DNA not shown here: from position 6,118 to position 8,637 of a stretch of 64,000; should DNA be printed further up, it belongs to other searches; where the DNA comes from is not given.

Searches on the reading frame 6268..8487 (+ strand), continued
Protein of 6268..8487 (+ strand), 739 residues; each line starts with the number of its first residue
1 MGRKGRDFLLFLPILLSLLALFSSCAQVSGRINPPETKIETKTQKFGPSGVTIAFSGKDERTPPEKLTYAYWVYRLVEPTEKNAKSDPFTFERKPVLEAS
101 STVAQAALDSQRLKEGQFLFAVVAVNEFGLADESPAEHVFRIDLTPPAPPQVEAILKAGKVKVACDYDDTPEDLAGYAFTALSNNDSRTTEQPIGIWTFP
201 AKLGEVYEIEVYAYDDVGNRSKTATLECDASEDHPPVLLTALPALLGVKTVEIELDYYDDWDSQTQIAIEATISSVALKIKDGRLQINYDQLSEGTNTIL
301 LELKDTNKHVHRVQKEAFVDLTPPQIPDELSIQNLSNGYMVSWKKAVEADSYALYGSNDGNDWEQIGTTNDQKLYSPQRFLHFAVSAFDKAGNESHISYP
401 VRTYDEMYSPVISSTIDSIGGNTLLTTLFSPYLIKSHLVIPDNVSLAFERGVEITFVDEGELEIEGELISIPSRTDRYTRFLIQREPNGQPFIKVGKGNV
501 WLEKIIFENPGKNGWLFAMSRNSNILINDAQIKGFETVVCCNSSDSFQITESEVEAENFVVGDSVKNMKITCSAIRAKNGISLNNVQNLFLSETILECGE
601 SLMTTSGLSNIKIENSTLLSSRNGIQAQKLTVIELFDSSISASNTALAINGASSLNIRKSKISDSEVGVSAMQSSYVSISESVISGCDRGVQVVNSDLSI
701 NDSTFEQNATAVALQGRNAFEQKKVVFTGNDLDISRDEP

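Call 54: search_protein_families(library=pfam, proteins=[L009:8434-9135:+, L009:9163-9894:+, L009:7241-8437:+, L009:12851-15034:-, L009:15037-16869:-, L002:2-676:+, L002:4609-5286:-], max_evalue=0.001)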
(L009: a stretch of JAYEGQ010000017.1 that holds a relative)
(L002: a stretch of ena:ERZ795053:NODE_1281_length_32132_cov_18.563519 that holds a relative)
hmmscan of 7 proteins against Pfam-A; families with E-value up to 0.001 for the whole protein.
L009:8434-9135:+ (233 aa): 5 families
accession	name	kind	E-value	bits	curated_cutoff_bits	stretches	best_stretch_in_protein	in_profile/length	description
PF00005.33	ABC_tran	-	1e-32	114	25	1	18-163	2-136/137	ABC transporter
PF13304.12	AAA_21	-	1.9e-11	45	27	2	132-197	234-302/304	AAA domain, putative AbiEii toxin, Type IV TA system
PF02463.25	SMC_N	-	1e-06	28.8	40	0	26-47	23-44/220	RecF/RecN/SMC N terminal domain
PF13175.12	AAA_15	-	1.8e-06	28.3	32.1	1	25-97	24-92/374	AAA ATPase domain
PF13555.12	AAA_29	-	8.7e-06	25.8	27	1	17-55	12-50/61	P-loop containing region of AAA domain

L009:9163-9894:+ (243 aa): 4 families
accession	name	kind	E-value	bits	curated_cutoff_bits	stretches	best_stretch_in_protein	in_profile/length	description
PF00005.33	ABC_tran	-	4.3e-25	89.3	25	1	23-169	2-137/137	ABC transporter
PF02463.25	SMC_N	-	3.7e-07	30.2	40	1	32-207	24-206/220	RecF/RecN/SMC N terminal domain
PF13304.12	AAA_21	-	1.1e-05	26.1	27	0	130-203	227-303/304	AAA domain, putative AbiEii toxin, Type IV TA system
PF20720.3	nSTAND3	-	0.00095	19.3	27.2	0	18-66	3-52/155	Novel STAND NTPase 3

L009:7241-8437:+ (398 aa): 5 families
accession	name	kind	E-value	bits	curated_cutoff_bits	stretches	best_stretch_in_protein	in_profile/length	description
PF17785.7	PUA_3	-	1.1e-21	76.9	22.6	1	7-68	3-64/64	PUA-like domain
PF03602.21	Cons_hypoth95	-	2e-05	24.8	24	1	210-316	33-138/182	Conserved hypothetical protein 95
PF05175.20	MTS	-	3.8e-05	23.8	23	1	218-352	27-154/170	Methyltransferase small domain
PF01472.26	PUA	-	0.00029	21.1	24.8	1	29-68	26-65/74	PUA domain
PF13847.12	Methyltransf_31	-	0.00031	20.9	27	0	221-340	3-113/145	Methyltransferase domain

L009:12851-15034:- (727 aa): 3 families
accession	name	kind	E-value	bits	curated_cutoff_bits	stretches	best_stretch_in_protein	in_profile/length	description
PF00270.35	DEAD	-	4.1e-33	114.9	26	1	25-200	2-166/167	DEAD/DEAH box helicase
PF00271.37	Helicase_C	-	5.5e-23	81.8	23.5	1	237-342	10-109/110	Helicase conserved C-terminal domain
PF22590.2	Cas3-like_C_2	-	5.1e-05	23.9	27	1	264-342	23-104/106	CRISPR-associated nuclease/helicase Cas3, C-terminal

L009:15037-16869:- (610 aa): 3 families
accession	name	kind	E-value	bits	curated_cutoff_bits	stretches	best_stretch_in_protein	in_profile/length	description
PF00905.27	Transpeptidase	-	4.8e-56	190.6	22.1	1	239-525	4-298/299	Penicillin binding protein transpeptidase domain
PF03793.24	PASTA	-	0.00013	22.2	23.2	0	551-605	4-63/64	PASTA domain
PF03717.20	PBP_dimer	-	0.00042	21.2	24.4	0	44-81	2-39/180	Penicillin-binding Protein dimerisation domain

L002:2-676:+ (224 aa): 1 family
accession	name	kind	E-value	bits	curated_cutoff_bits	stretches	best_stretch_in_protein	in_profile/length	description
PF05063.20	MT-A70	-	1.3e-31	110.2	23.9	1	28-198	1-172/172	MT-A70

L002:4609-5286:- (225 aa): 0 families

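Call 55: search_protein_families(library=ncbifam, proteins=[L009:8434-9135:+, L009:9163-9894:+, L009:12175-12876:+, L002:3758-4495:+], max_evalue=0.00001)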
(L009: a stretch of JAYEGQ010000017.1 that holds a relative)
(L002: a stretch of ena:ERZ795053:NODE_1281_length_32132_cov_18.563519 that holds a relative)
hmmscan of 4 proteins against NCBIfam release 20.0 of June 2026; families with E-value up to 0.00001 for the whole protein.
L009:8434-9135:+ (233 aa): 189 families (the best 25 are shown)
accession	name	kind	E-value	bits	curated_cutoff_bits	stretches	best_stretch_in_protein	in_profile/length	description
TIGR04520.1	ECF_ATPase_1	equivalog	3.5e-80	269.3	315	1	2-228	1-230/269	energy-coupling factor transporter ATPase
TIGR04521.1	ECF_ATPase_2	equivalog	1.8e-66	224.1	330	1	2-229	1-240/279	energy-coupling factor transporter ATPase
NF010156.0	PRK13635.1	equivalog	5.5e-66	222.6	392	1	2-222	6-228/279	energy-coupling factor ABC transporter ATP-binding protein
NF010158.0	PRK13637.1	equivalog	3.3e-57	193.8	390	1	2-230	3-241/287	energy-coupling factor transporter ATPase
NF010155.0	PRK13634.1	equivalog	7.8e-53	179.6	413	1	2-224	3-236/290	energy-coupling factor ABC transporter ATP-binding protein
TIGR01166.1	cbiO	subfamily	1.6e-52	177.7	211.8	1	12-197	2-189/190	cobalt ABC transporter, ATP-binding protein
NF010167.0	PRK13648.1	subfamily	2.2e-51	174.8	241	1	1-222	7-230/269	energy-coupling factor transporter ATPase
NF010157.0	PRK13636.1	equivalog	2.6e-51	174.5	463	1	2-222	6-230/285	cobalt transporter ATP-binding subunit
NF010171.0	PRK13652.1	equivalog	2.1e-50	171.4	476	1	1-221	3-225/277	cobalt transporter ATP-binding subunit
NF010170.0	PRK13651.1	equivalog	1.4e-48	165.5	432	2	69-222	98-253/308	cobalt transporter ATP-binding subunit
TIGR02673.1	FtsE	equivalog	1.7e-46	158.6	264.85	1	1-210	1-213/214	cell division ATP-binding protein FtsE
TIGR03608.1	L_ocin_972_ABC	subfamily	2.9e-45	154.3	254.85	1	4-207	1-206/206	putative bacteriocin export ABC transporter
NF008428.0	PRK11264.1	equivalog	5.9e-45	153.4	406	1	1-220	3-230/250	L-cystine ABC transporter ATP-binding protein TcyN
TIGR00972.1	3a0107s01c2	equivalog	6.1e-44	150.2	343.2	1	2-223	2-232/248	phosphate ABC transporter ATP-binding protein PstB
TIGR00968.1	3a0106s01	subfamily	2.4e-43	148.4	342.75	1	2-221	1-218/237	sulfate ABC transporter ATP-binding protein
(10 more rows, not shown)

L009:9163-9894:+ (243 aa): 185 families (the best 25 are shown)
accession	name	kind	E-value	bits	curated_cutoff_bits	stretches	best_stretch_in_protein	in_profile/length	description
TIGR04521.1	ECF_ATPase_2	equivalog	4e-70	236.1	330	1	2-238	1-243/279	energy-coupling factor transporter ATPase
NF010158.0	PRK13637.1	equivalog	1.6e-55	188.2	390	1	4-239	5-244/287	energy-coupling factor transporter ATPase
TIGR04520.1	ECF_ATPase_1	equivalog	2.2e-55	187.9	315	1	4-239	3-235/269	energy-coupling factor transporter ATPase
NF010155.0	PRK13634.1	equivalog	1.7e-53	181.8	413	1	2-239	3-245/290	energy-coupling factor ABC transporter ATP-binding protein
NF010166.0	PRK13646.1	equivalog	5.2e-51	173.6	458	1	2-237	3-243/286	energy-coupling factor transporter ATPase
NF010170.0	PRK13651.1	equivalog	1.6e-50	171.8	432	1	7-236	8-261/308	cobalt transporter ATP-binding subunit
NF010153.0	PRK13631.1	equivalog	2.2e-45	155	463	1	10-239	30-275/320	cobalt transporter ATP-binding subunit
NF010156.0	PRK13635.1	equivalog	9.3e-45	152.9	392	1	5-239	9-239/279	energy-coupling factor ABC transporter ATP-binding protein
TIGR01166.1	cbiO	subfamily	2.6e-43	147.7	211.8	1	18-202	4-189/190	cobalt ABC transporter, ATP-binding protein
NF010171.0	PRK13652.1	equivalog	9.4e-39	133.2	476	1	18-234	16-232/277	cobalt transporter ATP-binding subunit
NF010167.0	PRK13648.1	subfamily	1.9e-36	125.8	241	1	2-239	8-241/269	energy-coupling factor transporter ATPase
TIGR02673.1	FtsE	equivalog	2.7e-34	118.7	264.85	1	16-216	12-213/214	cell division ATP-binding protein FtsE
TIGR03608.1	L_ocin_972_ABC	subfamily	3.5e-34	118.1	254.85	1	18-206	10-200/206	putative bacteriocin export ABC transporter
NF010157.0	PRK13636.1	equivalog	7.3e-33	113.9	463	1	9-233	13-235/285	cobalt transporter ATP-binding subunit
TIGR00972.1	3a0107s01c2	equivalog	4.2e-32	111.4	343.2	1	18-235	13-238/248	phosphate ABC transporter ATP-binding protein PstB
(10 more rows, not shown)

L009:12175-12876:+ (233 aa): 5 families
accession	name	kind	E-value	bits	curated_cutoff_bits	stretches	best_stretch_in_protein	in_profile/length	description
NF047853.1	tRm6a37MtseTrmN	equivalog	2e-09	37.5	350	1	41-210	35-203/244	tRNA(1)(Val) (adenine(37)-N(6))-methyltransferase TrmN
NF011529.0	PRK14968.1-3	equivalog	3.9e-08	32.9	162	1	38-143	24-122/198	putative methyltransferase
TIGR00537.1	hemK_rel_arch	hypoth_equivalog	9.6e-08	31.9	87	1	39-145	9-107/179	HemK2/MTQ2 family protein methyltransferase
TIGR03534.1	RF_mod_PrmC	equivalog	2e-07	30.8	199.1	1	47-134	86-171/253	peptide chain release factor N(5)-glutamine methyltransferase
NF011530.0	PRK14968.1-4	equivalog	8.8e-06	25.2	243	0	48-142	38-122/202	putative methyltransferase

L002:3758-4495:+ (245 aa): 2 families
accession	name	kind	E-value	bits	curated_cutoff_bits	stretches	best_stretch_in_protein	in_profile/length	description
NF047853.1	tRm6a37MtseTrmN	equivalog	1.3e-07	31.7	350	1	54-231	36-213/244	tRNA(1)(Val) (adenine(37)-N(6))-methyltransferase TrmN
TIGR03534.1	RF_mod_PrmC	equivalog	1.5e-07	31.2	199.1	1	48-140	76-166/253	peptide chain release factor N(5)-glutamine methyltransferase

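Call 63: list_cluster_members(proteins=[P0005, P0006, P0007, P0169, P0003])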
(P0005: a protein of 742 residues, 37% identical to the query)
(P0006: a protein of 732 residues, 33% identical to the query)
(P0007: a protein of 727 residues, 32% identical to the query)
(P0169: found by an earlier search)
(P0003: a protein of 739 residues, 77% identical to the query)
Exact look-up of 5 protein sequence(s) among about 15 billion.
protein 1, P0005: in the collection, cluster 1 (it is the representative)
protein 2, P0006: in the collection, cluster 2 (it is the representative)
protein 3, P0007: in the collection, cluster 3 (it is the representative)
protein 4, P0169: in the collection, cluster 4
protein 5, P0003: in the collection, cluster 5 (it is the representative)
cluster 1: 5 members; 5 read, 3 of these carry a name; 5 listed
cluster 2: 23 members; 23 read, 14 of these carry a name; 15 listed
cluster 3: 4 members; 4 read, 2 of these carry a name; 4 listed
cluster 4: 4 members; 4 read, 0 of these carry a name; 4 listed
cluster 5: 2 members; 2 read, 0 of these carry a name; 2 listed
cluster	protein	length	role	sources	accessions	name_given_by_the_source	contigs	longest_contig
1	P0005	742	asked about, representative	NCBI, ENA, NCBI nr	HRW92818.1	MAG TPA: NosD domain-containing protein [Thermotogota bacterium] | NosD domain-containing protein [Thermotogota bacterium]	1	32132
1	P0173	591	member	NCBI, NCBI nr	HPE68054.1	MAG TPA: NosD domain-containing protein, partial [Thermotogota bacterium] | NosD domain-containing protein [Thermotogota bacterium]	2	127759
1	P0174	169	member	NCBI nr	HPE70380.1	hypothetical protein [Thermotogota bacterium]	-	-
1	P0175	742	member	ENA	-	-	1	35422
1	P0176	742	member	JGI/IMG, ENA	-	-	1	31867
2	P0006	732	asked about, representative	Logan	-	-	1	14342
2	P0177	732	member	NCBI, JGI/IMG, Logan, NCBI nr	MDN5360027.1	MAG: large repetitive protein [Thermotogaceae bacterium] | hypothetical protein | large repetitive protein [Thermotogaceae bacterium]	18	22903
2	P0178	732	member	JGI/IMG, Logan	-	hypothetical protein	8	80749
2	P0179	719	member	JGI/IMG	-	hypothetical protein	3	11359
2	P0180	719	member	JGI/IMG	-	hypothetical protein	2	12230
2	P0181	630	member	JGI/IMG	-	hypothetical protein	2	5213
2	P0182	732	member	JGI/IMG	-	hypothetical protein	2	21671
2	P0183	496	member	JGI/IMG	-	hypothetical protein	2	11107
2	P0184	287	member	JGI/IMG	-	hypothetical protein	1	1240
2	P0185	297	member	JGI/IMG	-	hypothetical protein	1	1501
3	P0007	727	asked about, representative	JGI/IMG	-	-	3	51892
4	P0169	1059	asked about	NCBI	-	-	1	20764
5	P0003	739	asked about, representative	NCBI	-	-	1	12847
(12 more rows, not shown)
